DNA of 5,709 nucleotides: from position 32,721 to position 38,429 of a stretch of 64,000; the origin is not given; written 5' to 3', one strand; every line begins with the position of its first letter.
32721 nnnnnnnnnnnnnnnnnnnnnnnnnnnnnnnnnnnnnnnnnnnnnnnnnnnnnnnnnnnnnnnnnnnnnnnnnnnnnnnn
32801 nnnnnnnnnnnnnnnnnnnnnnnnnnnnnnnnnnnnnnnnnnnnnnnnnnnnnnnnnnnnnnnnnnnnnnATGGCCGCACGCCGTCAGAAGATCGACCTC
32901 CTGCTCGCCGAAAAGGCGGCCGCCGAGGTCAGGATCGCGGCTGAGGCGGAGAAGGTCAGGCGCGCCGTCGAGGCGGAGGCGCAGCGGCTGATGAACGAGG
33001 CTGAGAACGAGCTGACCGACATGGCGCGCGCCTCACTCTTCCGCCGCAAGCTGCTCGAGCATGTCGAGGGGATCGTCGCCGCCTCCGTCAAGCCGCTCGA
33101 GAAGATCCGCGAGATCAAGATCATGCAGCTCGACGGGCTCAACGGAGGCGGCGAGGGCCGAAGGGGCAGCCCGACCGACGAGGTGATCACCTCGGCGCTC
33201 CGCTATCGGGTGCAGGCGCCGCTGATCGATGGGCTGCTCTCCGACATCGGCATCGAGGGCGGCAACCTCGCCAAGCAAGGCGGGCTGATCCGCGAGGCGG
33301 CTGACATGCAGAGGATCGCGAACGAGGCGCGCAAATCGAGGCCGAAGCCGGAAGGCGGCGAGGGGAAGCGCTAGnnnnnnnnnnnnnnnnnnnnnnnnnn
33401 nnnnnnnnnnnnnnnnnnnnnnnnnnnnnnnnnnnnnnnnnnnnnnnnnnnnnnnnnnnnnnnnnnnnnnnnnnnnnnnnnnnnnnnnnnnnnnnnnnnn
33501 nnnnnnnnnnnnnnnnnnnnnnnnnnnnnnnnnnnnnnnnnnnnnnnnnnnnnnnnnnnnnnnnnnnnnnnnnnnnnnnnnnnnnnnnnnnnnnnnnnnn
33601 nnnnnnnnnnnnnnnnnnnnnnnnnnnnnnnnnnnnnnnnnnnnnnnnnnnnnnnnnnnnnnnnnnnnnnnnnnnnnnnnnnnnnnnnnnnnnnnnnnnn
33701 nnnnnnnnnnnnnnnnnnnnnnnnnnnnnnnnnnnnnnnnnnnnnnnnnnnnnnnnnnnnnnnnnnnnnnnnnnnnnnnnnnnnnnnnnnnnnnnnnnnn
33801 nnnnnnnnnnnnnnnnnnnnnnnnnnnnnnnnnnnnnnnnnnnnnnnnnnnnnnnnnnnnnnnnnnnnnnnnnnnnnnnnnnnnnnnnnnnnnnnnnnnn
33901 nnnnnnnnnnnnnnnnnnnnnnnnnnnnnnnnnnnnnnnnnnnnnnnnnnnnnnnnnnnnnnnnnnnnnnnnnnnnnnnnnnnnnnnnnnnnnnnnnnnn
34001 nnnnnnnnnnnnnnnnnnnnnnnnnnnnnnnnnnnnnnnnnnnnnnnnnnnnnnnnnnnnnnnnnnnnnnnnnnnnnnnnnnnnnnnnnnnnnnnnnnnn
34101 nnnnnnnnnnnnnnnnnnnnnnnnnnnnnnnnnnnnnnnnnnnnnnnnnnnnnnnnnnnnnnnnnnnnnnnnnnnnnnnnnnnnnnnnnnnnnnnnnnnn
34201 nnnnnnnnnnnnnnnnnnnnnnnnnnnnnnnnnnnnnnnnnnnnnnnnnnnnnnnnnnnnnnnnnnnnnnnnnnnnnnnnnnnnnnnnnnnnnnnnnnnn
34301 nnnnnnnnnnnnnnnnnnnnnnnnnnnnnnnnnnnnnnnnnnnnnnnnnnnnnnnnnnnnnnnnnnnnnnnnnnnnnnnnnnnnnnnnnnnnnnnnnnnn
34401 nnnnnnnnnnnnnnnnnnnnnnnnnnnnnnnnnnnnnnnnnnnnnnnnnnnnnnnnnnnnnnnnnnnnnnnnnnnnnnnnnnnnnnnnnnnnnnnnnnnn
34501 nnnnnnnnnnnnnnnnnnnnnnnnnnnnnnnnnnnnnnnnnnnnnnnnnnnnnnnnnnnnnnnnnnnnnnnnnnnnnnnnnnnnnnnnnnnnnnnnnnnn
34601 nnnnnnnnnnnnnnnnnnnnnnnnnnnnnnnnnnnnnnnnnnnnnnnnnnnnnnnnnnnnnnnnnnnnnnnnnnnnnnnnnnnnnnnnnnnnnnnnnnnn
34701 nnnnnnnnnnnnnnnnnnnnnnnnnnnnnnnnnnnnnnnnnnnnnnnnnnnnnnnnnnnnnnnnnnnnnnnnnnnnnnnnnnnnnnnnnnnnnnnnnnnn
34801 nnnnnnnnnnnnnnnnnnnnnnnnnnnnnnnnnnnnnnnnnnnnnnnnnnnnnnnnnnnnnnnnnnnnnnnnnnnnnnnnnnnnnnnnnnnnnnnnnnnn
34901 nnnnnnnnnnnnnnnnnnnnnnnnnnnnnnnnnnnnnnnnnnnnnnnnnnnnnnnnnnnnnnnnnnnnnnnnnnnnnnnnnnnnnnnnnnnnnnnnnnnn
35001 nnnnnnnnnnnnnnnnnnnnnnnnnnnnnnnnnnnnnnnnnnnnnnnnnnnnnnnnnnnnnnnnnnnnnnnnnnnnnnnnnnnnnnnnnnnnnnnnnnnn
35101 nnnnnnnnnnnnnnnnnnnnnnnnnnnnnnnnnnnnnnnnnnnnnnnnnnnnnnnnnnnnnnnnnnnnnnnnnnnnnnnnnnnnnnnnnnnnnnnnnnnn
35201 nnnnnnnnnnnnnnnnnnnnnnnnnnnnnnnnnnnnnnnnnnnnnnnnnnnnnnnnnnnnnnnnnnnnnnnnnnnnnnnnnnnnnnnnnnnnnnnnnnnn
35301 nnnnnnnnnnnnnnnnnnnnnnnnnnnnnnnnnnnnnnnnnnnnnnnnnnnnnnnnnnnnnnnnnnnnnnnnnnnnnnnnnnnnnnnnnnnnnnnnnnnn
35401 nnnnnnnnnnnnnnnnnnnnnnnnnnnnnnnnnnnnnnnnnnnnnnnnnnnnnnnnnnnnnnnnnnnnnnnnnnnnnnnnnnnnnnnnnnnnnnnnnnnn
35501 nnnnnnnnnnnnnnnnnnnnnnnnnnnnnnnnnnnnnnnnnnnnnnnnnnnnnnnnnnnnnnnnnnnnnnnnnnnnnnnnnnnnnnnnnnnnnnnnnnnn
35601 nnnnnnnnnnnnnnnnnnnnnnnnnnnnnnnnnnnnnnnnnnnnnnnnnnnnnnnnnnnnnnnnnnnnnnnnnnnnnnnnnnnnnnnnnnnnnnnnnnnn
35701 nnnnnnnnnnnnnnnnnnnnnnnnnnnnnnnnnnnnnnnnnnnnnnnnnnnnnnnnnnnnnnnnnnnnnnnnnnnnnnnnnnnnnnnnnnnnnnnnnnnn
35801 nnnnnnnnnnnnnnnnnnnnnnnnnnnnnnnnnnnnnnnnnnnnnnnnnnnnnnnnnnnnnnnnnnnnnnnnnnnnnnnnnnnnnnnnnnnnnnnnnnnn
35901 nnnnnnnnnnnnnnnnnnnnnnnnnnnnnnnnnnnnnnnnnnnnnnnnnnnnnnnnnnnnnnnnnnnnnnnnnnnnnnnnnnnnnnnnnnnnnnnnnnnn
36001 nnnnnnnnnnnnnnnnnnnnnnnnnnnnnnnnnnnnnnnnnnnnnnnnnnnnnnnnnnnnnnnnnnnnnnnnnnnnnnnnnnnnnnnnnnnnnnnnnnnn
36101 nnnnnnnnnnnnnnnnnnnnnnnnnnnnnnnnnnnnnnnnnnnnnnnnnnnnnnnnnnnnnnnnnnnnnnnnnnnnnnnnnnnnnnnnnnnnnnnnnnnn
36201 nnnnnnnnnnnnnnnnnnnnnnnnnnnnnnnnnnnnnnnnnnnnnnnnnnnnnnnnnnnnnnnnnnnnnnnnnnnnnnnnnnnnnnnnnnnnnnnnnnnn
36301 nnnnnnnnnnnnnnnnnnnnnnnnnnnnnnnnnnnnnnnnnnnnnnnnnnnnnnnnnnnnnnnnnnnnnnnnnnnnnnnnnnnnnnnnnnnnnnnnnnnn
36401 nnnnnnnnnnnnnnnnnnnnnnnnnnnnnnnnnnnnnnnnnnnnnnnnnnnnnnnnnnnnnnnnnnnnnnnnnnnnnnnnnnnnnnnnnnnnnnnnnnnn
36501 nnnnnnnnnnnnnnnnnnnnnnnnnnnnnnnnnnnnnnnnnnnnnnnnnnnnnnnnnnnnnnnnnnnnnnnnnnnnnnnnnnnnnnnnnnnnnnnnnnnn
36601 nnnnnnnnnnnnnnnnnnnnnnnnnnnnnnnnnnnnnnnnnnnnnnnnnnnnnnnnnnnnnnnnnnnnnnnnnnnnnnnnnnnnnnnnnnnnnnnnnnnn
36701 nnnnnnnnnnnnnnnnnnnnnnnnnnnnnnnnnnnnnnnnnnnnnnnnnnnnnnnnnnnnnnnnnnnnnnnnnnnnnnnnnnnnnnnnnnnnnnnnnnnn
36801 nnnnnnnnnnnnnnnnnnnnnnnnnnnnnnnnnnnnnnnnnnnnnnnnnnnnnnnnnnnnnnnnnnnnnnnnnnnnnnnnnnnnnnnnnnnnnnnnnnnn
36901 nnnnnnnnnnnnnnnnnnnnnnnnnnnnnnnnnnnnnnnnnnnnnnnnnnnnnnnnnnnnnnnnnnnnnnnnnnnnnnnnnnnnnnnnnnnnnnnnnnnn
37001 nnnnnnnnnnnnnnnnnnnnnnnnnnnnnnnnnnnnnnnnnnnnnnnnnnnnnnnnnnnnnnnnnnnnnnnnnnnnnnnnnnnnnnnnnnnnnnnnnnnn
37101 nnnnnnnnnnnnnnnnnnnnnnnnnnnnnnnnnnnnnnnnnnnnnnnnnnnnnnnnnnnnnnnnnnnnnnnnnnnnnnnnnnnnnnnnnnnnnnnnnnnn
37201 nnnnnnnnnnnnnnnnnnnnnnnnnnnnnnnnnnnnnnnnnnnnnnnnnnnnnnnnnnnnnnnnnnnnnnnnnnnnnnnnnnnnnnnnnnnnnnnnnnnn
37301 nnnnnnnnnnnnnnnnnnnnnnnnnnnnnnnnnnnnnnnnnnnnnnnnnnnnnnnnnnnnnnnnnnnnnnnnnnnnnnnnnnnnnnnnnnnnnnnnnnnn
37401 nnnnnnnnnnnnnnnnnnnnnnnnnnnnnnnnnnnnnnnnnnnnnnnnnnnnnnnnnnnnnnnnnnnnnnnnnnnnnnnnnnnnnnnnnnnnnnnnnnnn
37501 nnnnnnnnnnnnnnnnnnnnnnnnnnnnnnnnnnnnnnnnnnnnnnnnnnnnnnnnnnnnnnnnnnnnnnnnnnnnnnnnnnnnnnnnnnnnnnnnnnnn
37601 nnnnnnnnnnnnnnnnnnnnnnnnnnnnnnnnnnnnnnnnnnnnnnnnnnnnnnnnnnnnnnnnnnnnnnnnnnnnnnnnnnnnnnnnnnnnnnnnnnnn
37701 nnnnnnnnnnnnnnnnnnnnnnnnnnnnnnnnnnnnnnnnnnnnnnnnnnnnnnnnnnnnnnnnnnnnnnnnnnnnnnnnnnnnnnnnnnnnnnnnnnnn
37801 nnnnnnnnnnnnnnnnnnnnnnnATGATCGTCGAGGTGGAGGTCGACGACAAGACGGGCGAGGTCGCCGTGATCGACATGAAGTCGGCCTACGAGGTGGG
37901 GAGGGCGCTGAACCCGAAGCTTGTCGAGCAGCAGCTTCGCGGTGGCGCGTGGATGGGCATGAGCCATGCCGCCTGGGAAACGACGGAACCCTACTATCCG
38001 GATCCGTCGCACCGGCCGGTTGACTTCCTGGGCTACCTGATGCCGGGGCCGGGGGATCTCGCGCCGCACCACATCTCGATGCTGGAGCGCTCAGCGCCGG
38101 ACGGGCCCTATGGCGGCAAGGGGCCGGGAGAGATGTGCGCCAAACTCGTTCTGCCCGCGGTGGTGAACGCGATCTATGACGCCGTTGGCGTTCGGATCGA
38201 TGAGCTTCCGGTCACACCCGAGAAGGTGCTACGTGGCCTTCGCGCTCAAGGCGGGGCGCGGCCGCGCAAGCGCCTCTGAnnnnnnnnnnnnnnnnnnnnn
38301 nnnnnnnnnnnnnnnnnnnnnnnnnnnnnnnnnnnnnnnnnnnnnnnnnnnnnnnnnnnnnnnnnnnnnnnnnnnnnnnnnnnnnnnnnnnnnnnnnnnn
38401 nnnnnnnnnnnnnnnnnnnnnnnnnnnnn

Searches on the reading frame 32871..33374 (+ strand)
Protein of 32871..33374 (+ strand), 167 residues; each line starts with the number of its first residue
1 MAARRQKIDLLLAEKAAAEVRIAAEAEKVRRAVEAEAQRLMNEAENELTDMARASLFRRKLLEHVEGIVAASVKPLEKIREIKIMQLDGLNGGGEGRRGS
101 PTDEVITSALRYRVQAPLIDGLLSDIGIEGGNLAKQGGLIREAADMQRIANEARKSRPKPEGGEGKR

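Call 31: search_protein_families(library=pfam, proteins=[window:32871-33374:+], max_evalue=0.0001)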
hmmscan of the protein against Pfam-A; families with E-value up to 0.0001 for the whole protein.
window:32871-33374:+ (167 aa): 1 family
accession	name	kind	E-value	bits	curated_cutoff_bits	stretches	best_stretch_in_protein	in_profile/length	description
PF15975.10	Flot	-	6.7e-33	113.9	27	1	13-128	2-124/124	Flotillin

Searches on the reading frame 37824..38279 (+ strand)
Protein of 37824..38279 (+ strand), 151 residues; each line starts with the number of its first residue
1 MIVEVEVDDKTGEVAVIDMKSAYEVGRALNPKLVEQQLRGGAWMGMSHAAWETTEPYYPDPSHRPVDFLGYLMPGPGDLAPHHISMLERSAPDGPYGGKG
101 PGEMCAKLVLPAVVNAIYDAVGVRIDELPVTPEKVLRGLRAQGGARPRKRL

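Call 31: search_protein_families(library=pfam, proteins=[window:37824-38279:+], max_evalue=0.0001)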
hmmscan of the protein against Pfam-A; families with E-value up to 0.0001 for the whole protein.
window:37824-38279:+ (151 aa): 1 family
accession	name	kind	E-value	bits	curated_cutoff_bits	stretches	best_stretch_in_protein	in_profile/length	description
PF20256.3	MoCoBD_2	-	9.2e-15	55.3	27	1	2-75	206-278/283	Molybdopterin cofactor-binding domain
